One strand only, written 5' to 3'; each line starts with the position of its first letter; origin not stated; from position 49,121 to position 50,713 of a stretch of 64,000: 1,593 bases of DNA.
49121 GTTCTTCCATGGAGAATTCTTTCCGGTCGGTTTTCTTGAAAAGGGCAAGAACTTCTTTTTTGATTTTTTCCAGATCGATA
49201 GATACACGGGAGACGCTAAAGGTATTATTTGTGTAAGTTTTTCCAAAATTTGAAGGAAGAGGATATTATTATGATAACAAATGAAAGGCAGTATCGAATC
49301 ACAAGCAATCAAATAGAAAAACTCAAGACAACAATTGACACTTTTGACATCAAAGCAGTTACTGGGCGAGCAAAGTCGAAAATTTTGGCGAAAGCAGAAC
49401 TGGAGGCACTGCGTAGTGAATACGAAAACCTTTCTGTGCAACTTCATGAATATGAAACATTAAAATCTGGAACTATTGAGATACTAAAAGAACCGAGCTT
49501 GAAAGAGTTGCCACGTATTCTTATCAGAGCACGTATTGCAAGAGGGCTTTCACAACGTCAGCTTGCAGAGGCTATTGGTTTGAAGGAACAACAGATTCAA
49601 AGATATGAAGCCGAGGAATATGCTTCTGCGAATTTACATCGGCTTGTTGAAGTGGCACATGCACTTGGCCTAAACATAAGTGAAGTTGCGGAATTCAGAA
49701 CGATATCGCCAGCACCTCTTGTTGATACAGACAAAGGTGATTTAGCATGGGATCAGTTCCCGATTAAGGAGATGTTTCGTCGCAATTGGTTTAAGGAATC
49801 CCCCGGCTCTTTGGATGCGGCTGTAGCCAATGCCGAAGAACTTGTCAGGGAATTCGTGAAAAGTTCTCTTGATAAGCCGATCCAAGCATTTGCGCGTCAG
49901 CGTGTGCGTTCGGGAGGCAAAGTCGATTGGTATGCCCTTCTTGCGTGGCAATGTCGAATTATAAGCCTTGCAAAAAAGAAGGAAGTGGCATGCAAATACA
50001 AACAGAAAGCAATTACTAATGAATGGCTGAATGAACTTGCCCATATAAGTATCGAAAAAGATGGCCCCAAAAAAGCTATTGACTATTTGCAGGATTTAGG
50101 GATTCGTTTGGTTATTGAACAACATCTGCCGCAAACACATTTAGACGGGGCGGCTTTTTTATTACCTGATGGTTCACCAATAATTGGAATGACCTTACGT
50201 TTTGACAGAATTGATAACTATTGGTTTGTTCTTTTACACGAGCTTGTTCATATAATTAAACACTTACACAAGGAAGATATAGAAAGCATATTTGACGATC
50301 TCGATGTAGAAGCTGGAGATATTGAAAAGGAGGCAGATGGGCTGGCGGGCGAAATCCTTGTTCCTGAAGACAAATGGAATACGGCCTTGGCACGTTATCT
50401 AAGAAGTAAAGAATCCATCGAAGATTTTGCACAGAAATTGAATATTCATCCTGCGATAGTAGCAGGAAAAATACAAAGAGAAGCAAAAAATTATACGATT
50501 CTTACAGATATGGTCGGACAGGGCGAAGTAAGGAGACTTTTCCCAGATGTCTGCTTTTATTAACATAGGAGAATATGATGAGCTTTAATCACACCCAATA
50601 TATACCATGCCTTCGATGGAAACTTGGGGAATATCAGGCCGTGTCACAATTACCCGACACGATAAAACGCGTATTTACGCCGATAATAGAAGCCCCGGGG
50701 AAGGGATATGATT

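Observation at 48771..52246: Candidate undescribed immunity-type module: minimal NTase + XRE-ImmA/IrrE fusion + Beta-protein-family gene, with a convergent sce7726-like PD-(D/E)xK nuclease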

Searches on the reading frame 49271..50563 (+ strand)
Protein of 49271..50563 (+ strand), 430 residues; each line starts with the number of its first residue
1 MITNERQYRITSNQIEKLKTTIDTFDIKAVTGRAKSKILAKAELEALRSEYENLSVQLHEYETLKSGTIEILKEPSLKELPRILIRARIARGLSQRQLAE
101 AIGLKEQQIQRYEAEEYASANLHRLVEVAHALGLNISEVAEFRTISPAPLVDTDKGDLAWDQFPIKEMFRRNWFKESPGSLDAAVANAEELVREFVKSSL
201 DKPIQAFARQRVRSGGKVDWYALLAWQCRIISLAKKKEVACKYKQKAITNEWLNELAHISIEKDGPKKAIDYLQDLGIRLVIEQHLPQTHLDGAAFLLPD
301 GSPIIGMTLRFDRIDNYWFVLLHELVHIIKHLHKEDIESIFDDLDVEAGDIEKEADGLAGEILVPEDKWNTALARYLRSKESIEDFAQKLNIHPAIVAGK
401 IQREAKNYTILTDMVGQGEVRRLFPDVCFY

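Call 3: search_protein_families(library=pfam, proteins=[window:49271-50563:+], max_evalue=0.01)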
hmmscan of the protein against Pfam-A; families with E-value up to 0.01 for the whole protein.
window:49271-50563:+ (430 aa): 7 families
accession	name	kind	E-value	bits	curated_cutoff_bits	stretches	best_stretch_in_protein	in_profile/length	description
PF01381.28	HTH_3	-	8.8e-13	48.5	23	1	86-138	3-54/55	Helix-turn-helix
PF13443.12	HTH_26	-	1.4e-08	35.3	22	1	88-142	6-60/63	Cro/C1-type HTH DNA-binding domain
PF06114.19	Peptidase_M78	-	4.9e-08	33.2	22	1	302-393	28-114/123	IrrE N-terminal-like domain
PF13560.12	HTH_31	-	1.1e-06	29.2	27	1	86-142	8-64/64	Helix-turn-helix domain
PF13413.12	HTH_25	-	2.2e-05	24.6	24.6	1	84-119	2-37/62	Helix-turn-helix domain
PF12844.13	HTH_19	-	0.00013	22.3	30.2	1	86-138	6-57/64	Helix-turn-helix domain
PF13744.12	HTH_37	-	0.0019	18.4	27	1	82-136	21-75/80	Helix-turn-helix domain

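Call 4: search_protein_families(library=ncbifam, proteins=[window:49271-50563:+], max_evalue=0.01)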
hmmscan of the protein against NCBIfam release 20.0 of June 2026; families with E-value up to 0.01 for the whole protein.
window:49271-50563:+ (430 aa): 9 families
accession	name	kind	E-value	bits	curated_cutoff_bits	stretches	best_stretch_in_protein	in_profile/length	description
NF052239.1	antitox_spr1629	equivalog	2.7e-08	33.3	335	1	268-377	161-264/377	spr1629 family repressor/antitoxin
NF041951.1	phage_RstR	subfamily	3.2e-07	30.6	80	1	82-136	5-58/108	RstR family transcriptional repressor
TIGR03070.1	couple_hipB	subfamily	2.3e-06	27.5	71.65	1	82-135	5-57/58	type II toxin-antitoxin system Y4mF family antitoxin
NF047948.1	male_kill_WMK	equivalog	1.4e-05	24.7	300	1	85-139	168-221/300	WO male-killing family protein Wmk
TIGR03830.1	CxxCG_CxxCG_HTH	subfamily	0.00011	22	61.8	1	84-128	70-115/127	type II TA system antitoxin MqsA family protein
TIGR00270.2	TIGR00270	equivalog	0.0014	18.4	110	1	84-118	80-114/159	multiprotein bridging factor aMBF1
NF006015.0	PRK08154.1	subfamily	0.002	17.3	204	1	73-142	24-92/314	anaerobic benzoate catabolism transcriptional regulator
TIGR02612.1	mob_myst_A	hypoth_equivalog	0.0034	17.3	122.6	0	87-133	33-80/150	mobile mystery protein A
NF007271.0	PRK09726.1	equivalog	0.0055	16.7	79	0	87-154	20-85/88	type II toxin-antitoxin system antitoxin HipB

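Call 5: search_protein_families(library=padloc, proteins=[window:49271-50563:+], max_evalue=0.01)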
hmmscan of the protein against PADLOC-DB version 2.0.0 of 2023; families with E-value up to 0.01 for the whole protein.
window:49271-50563:+ (430 aa): 17 families
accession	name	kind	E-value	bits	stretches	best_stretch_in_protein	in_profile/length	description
PDLC03982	PD-Lambda-2_B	-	4.3e-92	307.5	1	152-426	126-398/402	-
PDLC03947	RmrA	-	4.8e-10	36.8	1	80-124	12-58/383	-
PDLC03945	RmrA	-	2e-09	35.1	2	272-379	165-264/394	-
PDLC03944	RmrA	-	2.3e-09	34.8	2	319-376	201-255/384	-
PDLC03954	RmrA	-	2.8e-08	31.1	2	84-135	15-65/380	-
PDLC03952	RmrA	-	5.6e-08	30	2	80-134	23-76/395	-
PDLC03948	RmrA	-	7.3e-08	29.7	2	273-371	164-258/397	-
PDLC03949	RmrA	-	7.7e-08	29.6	1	84-135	7-57/363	-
PDLC04141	capP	-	1.7e-07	29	1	249-390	9-139/242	capP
PDLC03950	RmrA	-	1.5e-05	22.1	1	297-370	177-245/369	-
PDLC03946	RmrA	-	3e-05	20.9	0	320-381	193-245/357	-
PDLC03951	RmrA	-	3.6e-05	20.9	0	83-134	12-62/400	-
PDLC03953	RmrA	-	0.00013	19.3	1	315-387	206-263/373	-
PDLC04142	capH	-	0.0011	18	1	84-166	11-74/103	capH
PDLC02926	HTH_VI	-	0.0016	16.7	1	83-137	5-58/92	-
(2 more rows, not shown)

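Call 12: search_dna_similar(query=window:49271-50563:+, collection=plasmids, mode=protein, max_rows=25)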
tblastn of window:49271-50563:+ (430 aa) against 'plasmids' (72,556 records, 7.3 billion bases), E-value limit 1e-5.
Records with a match: 71; places in all: 71; records where one place covers at least 80% of the query: 19.
Best place of each record, by identity: <60% 71.
By first word of the organism name: Rhizobium 6; Rhodococcus 5; Agrobacterium 4; Acinetobacter 4; Sinorhizobium 3; Roseovarius 3; Mesorhizobium 3; Arthrobacter 3; Paracoccus 2; Paraburkholderia 2; and 32 more.
By predicted mobility (MOB-suite, as given by PLSDB): non-mobilizable 37; conjugative 23; mobilizable 11.
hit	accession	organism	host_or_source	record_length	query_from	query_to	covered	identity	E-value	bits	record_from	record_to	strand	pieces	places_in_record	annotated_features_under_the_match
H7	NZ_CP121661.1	Sinorhizobium terangae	Desmanthus virgatus,cell culture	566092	1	421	98%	40.3%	9e-88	298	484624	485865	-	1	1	XRE family transcriptional regulator | hypothetical protein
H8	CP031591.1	Marinibacterium anthonyi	Isolate culture,marine surface water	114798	1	424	99%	38.9%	1e-82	283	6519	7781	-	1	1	putative transcription regulator containing HTH domain protein | hypothetical protein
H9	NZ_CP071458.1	Rhizobium lentis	lentil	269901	1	424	99%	38.8%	2e-82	283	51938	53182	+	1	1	XRE family transcriptional regulator | hypothetical protein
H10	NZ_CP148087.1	Sinorhizobium meliloti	Medicago sativa,cell culture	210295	1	424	99%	38.6%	8e-82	281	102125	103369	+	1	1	XRE family transcriptional regulator | hypothetical protein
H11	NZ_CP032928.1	Agrobacterium tumefaciens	Rubus sp.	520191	1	424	99%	38.6%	1e-81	281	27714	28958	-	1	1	XRE family transcriptional regulator | hypothetical protein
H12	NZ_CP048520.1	Agrobacterium tumefaciens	walnut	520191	1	424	99%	38.6%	1e-81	281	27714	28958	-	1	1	XRE family transcriptional regulator | hypothetical protein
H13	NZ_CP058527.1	Agrobacterium tumefaciens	-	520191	1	424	99%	38.6%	1e-81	281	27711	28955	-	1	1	XRE family transcriptional regulator | hypothetical protein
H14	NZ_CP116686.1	Agrobacterium fabrum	cell culture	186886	1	424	99%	37.9%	2e-79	275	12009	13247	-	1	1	XRE family transcriptional regulator | hypothetical protein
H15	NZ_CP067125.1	Paracoccus alcaliphilus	whole organism,soil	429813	1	424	99%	34.3%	2e-61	222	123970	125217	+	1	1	XRE family transcriptional regulator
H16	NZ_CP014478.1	Acinetobacter pittii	Homo sapiens,Wound swab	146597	1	424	99%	33.0%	9e-59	214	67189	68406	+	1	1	ImmA/IrrE family metallo-endopeptidase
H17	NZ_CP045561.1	Acinetobacter nosocomialis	Homo sapiens,blood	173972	1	424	99%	33.0%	9e-59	214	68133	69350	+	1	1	ImmA/IrrE family metallo-endopeptidase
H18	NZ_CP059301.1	Acinetobacter baumannii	Homo sapiens,blood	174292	1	424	99%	33.0%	9e-59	214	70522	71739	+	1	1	ImmA/IrrE family metallo-endopeptidase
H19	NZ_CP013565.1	Rhizobium phaseoli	Phaseolus vulgaris,Whole ...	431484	1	422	98%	32.7%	8e-56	206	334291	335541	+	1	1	XRE family transcriptional regulator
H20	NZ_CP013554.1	Rhizobium phaseoli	Phaseolus vulgaris,Whole ...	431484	1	422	98%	32.7%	8e-56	206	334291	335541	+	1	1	XRE family transcriptional regulator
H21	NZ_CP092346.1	Rhizobium gallicum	Phaseolus vulgaris,Cell culture,nodule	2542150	1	421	98%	32.6%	1e-51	194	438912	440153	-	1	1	none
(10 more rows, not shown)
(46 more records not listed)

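Call 13: get_annotated_region(hit=H7, flank=4000)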
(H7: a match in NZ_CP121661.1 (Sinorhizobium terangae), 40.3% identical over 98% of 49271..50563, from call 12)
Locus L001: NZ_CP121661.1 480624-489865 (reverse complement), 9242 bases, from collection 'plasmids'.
description: Sinorhizobium terangae strain CB3126 plasmid pCB3126_2, complete sequence
organism: Sinorhizobium terangae (NCBI taxid 110322)
taxonomy: Bacteria; Pseudomonadota; Alphaproteobacteria; Hyphomicrobiales; Rhizobiaceae; Sinorhizobium; Sinorhizobium terangae
host: -; source: Desmanthus virgatus,cell culture; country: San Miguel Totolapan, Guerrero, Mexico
typing (MOB-suite, as given by PLSDB): conjugative; replicon rep_cluster_471; relaxase MOBQ; mating-pair formation MPF_T
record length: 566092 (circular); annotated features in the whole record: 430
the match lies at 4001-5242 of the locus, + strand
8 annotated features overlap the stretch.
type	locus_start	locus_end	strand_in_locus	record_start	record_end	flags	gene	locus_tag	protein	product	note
CDS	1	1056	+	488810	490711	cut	cysN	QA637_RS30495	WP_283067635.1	sulfate adenylyltransferase subunit CysN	GO:0006790 - sulfur compound metabolic process [Evidence IEA]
CDS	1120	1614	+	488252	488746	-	-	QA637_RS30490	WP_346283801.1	nuclear transport factor 2 family protein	-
CDS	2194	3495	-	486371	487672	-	-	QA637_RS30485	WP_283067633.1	hypothetical protein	-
CDS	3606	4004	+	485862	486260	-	-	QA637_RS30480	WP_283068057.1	hypothetical protein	-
CDS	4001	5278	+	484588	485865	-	-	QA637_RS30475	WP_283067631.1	XRE family transcriptional regulator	-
CDS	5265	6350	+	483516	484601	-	-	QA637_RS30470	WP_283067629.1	beta family protein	-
CDS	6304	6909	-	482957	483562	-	-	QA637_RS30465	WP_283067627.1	sce7726 family protein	-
CDS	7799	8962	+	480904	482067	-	-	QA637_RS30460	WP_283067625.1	omptin family outer membrane protease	GO:0006508 - proteolysis [Evidence IEA]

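Call 14: get_annotated_region(hit=H16, flank=4000)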
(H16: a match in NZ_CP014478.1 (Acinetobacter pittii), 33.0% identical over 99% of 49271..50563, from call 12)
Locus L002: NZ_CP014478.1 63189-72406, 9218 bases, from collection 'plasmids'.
description: Acinetobacter pittii strain AP_882 plasmid pNDM-AP_882, complete sequence
organism: Acinetobacter pittii (NCBI taxid 48296)
taxonomy: Bacteria; Pseudomonadota; Gammaproteobacteria; Moraxellales; Moraxellaceae; Acinetobacter; Acinetobacter pittii
host: -; source: Homo sapiens,Wound swab; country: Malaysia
typing (MOB-suite, as given by PLSDB): non-mobilizable
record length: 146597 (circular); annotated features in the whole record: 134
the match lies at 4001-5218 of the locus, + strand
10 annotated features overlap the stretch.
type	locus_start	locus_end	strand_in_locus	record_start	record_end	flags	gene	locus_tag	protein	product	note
CDS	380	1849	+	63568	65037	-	-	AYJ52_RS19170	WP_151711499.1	TnsD family Tn7-like transposition protein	-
CDS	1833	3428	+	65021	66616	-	-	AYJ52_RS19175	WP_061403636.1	Tn7-like element transposition protein TnsE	-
CDS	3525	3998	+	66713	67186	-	-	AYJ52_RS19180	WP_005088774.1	hypothetical protein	-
CDS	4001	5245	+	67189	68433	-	-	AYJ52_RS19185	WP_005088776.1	ImmA/IrrE family metallo-endopeptidase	-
CDS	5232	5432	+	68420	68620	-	-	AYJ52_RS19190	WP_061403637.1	hypothetical protein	-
CDS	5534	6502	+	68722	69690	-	-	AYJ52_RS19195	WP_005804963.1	IS30 family transposase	-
CDS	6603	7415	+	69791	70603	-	-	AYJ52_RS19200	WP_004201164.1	subclass B1 metallo-beta-lactamase NDM-1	-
predicted_resistance_gene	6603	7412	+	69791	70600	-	blaNDM-1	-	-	subclass B1 metallo-beta-lactamase NDM-1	predicted by amrfinderplus; class BETA-LACTAM; identity 100.0%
predicted_resistance_gene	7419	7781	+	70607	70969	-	ble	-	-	bleomycin binding protein Ble-MBL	predicted by amrfinderplus; class BLEOMYCIN; identity 100.0%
CDS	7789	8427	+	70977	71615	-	-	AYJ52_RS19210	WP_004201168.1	phosphoribosylanthranilate isomerase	GO:0000162 - tryptophan biosynthetic process [Evidence IEA]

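Call 28: find_homologous_proteins(query=window:49271-50563:+, max_evalue=1e-10)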
Query window:49271-50563:+ (430 aa): 2826 proteins with E <= 1e-10 among 8000 candidates; the best 120 are listed.
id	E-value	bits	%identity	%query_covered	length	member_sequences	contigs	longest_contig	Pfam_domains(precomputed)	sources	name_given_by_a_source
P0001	1.2e-265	899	94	100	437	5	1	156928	PF01381.29,PF06114.20,PF13443.13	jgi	jgi:HTH-type transcriptional regulator/antitoxin HigA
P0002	7.4e-246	834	87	100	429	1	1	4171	PF13413.13,PF01381.29,PF06114.20,PF13560.13,PF13443.13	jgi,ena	-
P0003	1.4e-240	817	86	100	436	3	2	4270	PF01381.29,PF06114.20,PF13560.13,PF13443.13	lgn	-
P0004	6.9e-238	808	84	100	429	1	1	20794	PF01381.29,PF06114.20,PF13443.13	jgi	jgi:HTH-type transcriptional regulator/antitoxin HigA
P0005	5.4e-235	798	84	100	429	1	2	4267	PF01381.29,PF06114.20,PF13443.13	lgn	-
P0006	2.4e-234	796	84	100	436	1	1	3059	PF01381.29,PF06114.20,PF13443.13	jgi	jgi:HTH-type transcriptional regulator/antitoxin HigA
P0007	2.3e-230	783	82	100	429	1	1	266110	PF01381.29,PF06114.20,PF13560.13,PF13443.13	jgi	jgi:HTH-type transcriptional regulator / antitoxin HigA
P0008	6.9e-230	781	82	100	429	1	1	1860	PF01381.29,PF06114.20,PF13443.13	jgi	-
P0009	2.8e-229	779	81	100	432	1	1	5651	PF01381.29,PF06114.20,PF13443.13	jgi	jgi:HTH-type transcriptional regulator/antitoxin HigA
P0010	4.6e-229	779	81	100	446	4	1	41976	PF01381.29,PF06114.20,PF13443.13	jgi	jgi:HTH-type transcriptional regulator/antitoxin HigA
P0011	5.6e-227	772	82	100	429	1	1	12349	PF01381.29,PF13443.13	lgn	-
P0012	5.5e-226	768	81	100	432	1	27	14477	PF01381.29,PF06114.20,PF13443.13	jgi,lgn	-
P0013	6.0e-226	768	80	100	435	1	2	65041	PF13413.13,PF01381.29,PF06114.20,PF13443.13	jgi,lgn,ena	-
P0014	3.1e-225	766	81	100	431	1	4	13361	PF01381.29,PF06114.20,PF13443.13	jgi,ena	jgi:HTH-type transcriptional regulator/antitoxin HigA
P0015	1.7e-224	764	81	100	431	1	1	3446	PF01381.29,PF06114.20,PF13443.13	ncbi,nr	ncbi:MAG: XRE family transcriptional regulator [Candidatus Woesebacteria bacterium]|nr:XRE family tr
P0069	1.9e-209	714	74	100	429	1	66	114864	PF12844.14,PF01381.29,PF06114.20,PF13560.13,PF13443.13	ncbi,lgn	-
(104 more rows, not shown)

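Call 29: find_encoding_contigs(protein=P0069, flank=5000, max_places=8)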
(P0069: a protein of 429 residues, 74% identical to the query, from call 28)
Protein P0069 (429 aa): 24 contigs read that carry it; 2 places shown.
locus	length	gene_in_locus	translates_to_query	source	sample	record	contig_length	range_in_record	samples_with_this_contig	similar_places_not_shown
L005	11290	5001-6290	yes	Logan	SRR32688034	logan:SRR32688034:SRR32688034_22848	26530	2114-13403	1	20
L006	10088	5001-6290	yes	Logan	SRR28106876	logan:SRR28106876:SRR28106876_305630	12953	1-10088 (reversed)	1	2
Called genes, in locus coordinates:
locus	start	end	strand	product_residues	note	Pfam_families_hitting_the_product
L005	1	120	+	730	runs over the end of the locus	PF25049:OB_HELZ2 (faint), PF08206:OB_RNB, PF17849:OB_Dis3 (weak), PF17876:CSD2, PF00773:RNB, PF00575:S1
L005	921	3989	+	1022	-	PF19864:Radical_SAM_N2, PF04055:Radical_SAM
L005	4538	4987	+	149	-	PF22014:DUF6932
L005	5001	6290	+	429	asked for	PF12844:HTH_19 (faint), PF01381:HTH_3, PF13443:HTH_26 (weak), PF13560:HTH_31 (weak), PF06114:Peptidase_M78 (weak)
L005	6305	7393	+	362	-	PF14350:Beta_protein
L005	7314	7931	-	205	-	PF26915:Phage_P4_cII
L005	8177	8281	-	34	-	-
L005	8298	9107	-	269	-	PF01435:Peptidase_M48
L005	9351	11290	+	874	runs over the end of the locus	PF05170:AsmA, PF05359:DUF748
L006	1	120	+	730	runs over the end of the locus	PF25049:OB_HELZ2 (faint), PF08206:OB_RNB, PF17849:OB_Dis3 (weak), PF17876:CSD2, PF00773:RNB, PF00575:S1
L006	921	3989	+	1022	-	PF19864:Radical_SAM_N2, PF04055:Radical_SAM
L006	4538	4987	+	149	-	PF22014:DUF6932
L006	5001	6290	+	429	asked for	PF12844:HTH_19 (faint), PF01381:HTH_3, PF13443:HTH_26 (weak), PF13560:HTH_31 (weak), PF06114:Peptidase_M78 (weak)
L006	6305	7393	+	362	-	PF14350:Beta_protein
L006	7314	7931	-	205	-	PF26915:Phage_P4_cII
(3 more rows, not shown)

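Call 30: find_encoding_contigs(protein=P0001, flank=6000, max_places=4)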
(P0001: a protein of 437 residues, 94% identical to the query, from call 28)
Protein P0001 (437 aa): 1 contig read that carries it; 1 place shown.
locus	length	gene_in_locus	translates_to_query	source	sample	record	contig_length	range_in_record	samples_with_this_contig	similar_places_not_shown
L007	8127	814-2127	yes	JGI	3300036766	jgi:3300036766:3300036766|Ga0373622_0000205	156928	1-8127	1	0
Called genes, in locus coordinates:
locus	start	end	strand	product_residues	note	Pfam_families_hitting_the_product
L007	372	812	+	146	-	PF22014:DUF6932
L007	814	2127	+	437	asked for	PF13443:HTH_26 (faint), PF01381:HTH_3, PF06114:Peptidase_M78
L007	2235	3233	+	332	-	PF14350:Beta_protein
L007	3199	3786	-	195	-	PF26915:Phage_P4_cII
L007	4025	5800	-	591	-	PF03979:Sigma70_r1_1, PF00140:Sigma70_r1_2, PF04542:Sigma70_r2, PF04539:Sigma70_r3, PF04545:Sigma70_r4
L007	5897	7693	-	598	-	PF01807:Zn_ribbon_DnaG, PF08275:DNAG_N, PF01751:Toprim, PF13362:Toprim_3 (weak), PF13662:Toprim_4, PF13155:Toprim_2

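Call 31: search_dna_similar(query=window:49271-50563:+, collection=phages, mode=protein, max_rows=25)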
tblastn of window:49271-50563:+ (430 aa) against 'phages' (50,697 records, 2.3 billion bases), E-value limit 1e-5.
Records with a match: 4; places in all: 4; records where one place covers at least 80% of the query: 0.
Best place of each record, by identity: <60% 4.
By first word of the organism name: phage 2; Achromobacter 1; Bacteriophage 1.
By host as written in the record: - 3; Achromobacter sp. 1.
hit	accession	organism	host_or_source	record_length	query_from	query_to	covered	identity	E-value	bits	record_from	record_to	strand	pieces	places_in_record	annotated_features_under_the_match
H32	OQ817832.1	Achromobacter phage CF418P1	Achromobacter sp.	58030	92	408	74%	30.2%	1e-22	106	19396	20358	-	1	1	antitoxin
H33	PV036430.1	phage NatCom_20922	human feces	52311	92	405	73%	23.6%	1e-8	64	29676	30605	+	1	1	transcriptional regulator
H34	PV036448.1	phage NatCom_34192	human feces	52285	92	405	73%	23.4%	1e-8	63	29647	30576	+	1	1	transcriptional regulator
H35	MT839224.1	Bacteriophage sp.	human fecal samples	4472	209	413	48%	28.8%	3e-13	78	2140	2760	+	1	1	record has no annotation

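Call 33: search_protein_families(library=pfam, proteins=[L001:3606-4004:+, L002:3525-3998:+], max_evalue=1)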
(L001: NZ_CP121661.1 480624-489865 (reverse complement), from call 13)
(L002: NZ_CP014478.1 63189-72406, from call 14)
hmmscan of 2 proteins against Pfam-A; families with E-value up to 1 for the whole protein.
L001:3606-4004:+ (132 aa): 1 family
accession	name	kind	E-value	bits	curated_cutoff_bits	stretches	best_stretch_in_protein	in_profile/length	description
PF22014.2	DUF6932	-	3.1e-25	89.7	27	1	3-118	23-141/142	Family of unknown function (DUF6932)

L002:3525-3998:+ (157 aa): 1 family
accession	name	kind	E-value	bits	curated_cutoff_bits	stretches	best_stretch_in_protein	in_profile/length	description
PF22014.2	DUF6932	-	9.8e-29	101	27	1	15-145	8-142/142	Family of unknown function (DUF6932)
